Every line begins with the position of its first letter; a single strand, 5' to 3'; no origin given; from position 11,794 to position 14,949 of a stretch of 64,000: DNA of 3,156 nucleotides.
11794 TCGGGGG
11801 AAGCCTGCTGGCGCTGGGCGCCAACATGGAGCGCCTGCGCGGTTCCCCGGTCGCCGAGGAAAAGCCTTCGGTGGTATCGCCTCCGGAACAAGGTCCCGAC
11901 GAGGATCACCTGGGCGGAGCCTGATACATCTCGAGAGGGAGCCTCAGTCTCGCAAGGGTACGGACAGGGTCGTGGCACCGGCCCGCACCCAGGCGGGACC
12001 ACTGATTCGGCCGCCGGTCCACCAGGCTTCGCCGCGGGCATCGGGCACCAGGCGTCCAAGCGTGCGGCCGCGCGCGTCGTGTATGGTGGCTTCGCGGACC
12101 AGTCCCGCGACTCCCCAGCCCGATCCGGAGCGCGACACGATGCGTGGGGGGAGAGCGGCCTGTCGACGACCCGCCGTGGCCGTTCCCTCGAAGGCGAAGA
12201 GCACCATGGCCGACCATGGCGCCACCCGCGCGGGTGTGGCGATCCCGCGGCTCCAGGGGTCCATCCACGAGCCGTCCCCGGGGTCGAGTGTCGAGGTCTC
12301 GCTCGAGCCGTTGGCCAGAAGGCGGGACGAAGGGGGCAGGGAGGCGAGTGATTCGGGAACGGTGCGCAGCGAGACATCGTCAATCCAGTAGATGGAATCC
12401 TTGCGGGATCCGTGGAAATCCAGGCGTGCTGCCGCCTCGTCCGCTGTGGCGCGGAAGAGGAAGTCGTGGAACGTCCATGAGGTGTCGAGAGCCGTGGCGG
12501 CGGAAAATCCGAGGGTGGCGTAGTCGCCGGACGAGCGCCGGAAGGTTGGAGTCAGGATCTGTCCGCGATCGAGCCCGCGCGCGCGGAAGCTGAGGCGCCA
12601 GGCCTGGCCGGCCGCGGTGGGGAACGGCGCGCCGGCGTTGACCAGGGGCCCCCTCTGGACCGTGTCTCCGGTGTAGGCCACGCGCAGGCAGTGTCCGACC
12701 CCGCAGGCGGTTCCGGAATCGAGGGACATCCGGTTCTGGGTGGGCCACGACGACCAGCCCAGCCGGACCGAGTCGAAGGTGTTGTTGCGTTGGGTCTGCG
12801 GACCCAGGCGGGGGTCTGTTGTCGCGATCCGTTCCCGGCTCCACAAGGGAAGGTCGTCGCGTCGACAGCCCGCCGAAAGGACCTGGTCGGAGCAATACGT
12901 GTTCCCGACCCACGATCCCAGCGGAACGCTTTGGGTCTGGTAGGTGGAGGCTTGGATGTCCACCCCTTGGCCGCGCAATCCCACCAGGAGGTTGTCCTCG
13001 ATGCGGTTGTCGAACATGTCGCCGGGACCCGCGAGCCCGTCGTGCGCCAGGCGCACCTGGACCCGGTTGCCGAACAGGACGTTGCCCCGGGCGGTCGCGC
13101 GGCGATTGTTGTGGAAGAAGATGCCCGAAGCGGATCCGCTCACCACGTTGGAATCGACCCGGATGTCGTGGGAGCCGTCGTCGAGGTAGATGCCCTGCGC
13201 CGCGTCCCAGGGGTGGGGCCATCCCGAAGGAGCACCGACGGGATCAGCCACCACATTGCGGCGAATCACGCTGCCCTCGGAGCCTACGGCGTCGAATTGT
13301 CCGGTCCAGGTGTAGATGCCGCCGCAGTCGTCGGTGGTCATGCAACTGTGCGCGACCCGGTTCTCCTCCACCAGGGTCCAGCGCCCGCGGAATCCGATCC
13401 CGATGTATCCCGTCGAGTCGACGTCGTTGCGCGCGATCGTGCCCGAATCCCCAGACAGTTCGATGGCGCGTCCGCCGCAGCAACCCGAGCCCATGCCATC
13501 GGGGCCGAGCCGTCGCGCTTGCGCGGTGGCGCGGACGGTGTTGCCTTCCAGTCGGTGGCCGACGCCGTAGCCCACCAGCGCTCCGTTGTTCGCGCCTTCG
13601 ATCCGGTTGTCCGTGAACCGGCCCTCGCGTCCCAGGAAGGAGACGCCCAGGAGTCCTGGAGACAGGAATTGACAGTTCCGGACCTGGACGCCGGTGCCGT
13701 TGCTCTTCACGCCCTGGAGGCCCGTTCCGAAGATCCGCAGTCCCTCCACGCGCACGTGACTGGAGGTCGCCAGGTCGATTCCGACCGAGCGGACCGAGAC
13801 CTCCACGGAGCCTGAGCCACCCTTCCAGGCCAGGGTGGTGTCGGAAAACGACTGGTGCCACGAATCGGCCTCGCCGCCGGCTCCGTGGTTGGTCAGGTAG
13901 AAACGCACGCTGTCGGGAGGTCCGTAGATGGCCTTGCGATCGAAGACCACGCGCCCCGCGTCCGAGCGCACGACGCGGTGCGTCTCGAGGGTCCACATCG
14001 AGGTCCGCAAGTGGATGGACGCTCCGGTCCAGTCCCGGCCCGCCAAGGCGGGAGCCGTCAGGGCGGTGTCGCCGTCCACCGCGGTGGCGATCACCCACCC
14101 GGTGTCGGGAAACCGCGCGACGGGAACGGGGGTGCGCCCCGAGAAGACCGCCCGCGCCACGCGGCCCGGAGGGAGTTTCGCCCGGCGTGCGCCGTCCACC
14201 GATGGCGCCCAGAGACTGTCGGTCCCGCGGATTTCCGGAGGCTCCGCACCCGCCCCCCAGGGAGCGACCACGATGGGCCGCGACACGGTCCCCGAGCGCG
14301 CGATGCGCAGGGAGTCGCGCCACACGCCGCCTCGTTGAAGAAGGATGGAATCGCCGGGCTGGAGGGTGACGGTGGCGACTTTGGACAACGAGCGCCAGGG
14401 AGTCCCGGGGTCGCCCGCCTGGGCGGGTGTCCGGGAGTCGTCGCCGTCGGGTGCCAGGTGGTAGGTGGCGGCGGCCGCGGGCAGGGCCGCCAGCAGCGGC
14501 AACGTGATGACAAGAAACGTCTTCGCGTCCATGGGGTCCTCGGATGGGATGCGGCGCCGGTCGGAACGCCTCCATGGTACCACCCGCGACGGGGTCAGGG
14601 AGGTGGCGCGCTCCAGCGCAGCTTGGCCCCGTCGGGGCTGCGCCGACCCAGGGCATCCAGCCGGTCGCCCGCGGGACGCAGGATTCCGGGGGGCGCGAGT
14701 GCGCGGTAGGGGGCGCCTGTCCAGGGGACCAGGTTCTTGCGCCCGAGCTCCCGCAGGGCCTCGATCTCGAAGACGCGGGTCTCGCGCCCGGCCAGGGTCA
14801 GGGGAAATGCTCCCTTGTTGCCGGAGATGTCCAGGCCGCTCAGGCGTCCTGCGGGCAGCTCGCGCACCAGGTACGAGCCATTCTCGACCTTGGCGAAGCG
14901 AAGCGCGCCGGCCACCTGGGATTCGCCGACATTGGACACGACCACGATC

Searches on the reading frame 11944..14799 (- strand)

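Call 12: search_protein_families(library=ncbifam, proteins=[window:11944-14799:-], max_evalue=10)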
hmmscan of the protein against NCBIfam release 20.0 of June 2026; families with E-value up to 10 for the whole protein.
window:11944-14799:- (951 aa): 4 families
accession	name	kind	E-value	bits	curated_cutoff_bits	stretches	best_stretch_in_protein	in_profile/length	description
TIGR03804.1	para_beta_helix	repeat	1.6e-05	24.5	19.45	1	536-579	1-43/44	parallel beta-helix repeat protein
NF041899.1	pec_ly_PelN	equivalog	0.00011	21.2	740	1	97-160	12-69/437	pectate lyase PelN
TIGR04247.1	NosD_copper_fam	subfamily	0.00021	20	300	1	510-584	230-291/377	nitrous oxide reductase family maturation protein NosD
TIGR04362.1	choice_anch_C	subfamily_domain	0.14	12.4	120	1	726-809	69-155/157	choice-of-anchor C family protein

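Call 13: search_protein_families(library=pfam, proteins=[window:11944-14799:-], max_evalue=10)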
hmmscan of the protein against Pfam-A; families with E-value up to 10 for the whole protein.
window:11944-14799:- (951 aa): 3 families
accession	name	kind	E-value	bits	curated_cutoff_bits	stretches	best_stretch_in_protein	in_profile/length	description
PF13229.12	Beta_helix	-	1.7e-13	51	25.9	2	340-501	2-148/158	Right handed beta helix region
PF05048.19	NosD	-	3.5e-12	46.6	23.6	2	533-622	59-140/212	Periplasmic copper-binding protein (NosD)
PF02018.23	CBM_4_9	-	0.025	15.4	25.9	1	671-797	5-131/136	Carbohydrate binding domain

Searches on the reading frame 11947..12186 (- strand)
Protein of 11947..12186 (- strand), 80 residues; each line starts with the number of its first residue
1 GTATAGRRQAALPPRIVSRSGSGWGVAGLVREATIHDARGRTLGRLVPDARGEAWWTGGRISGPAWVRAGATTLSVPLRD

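Call 12: search_protein_families(library=ncbifam, proteins=[window:11947-12186:-], max_evalue=10)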
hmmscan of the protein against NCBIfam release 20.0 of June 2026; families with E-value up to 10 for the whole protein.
seq(80 aa): 0 families

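Call 13: search_protein_families(library=pfam, proteins=[window:11947-12186:-], max_evalue=10)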
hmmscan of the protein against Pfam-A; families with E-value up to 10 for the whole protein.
seq(80 aa): 1 family
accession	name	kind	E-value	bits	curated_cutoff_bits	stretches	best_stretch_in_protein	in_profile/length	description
PF24698.1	DUF7662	-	0.056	13.7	26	1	53-76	37-60/72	Domain of unknown function (DUF7662)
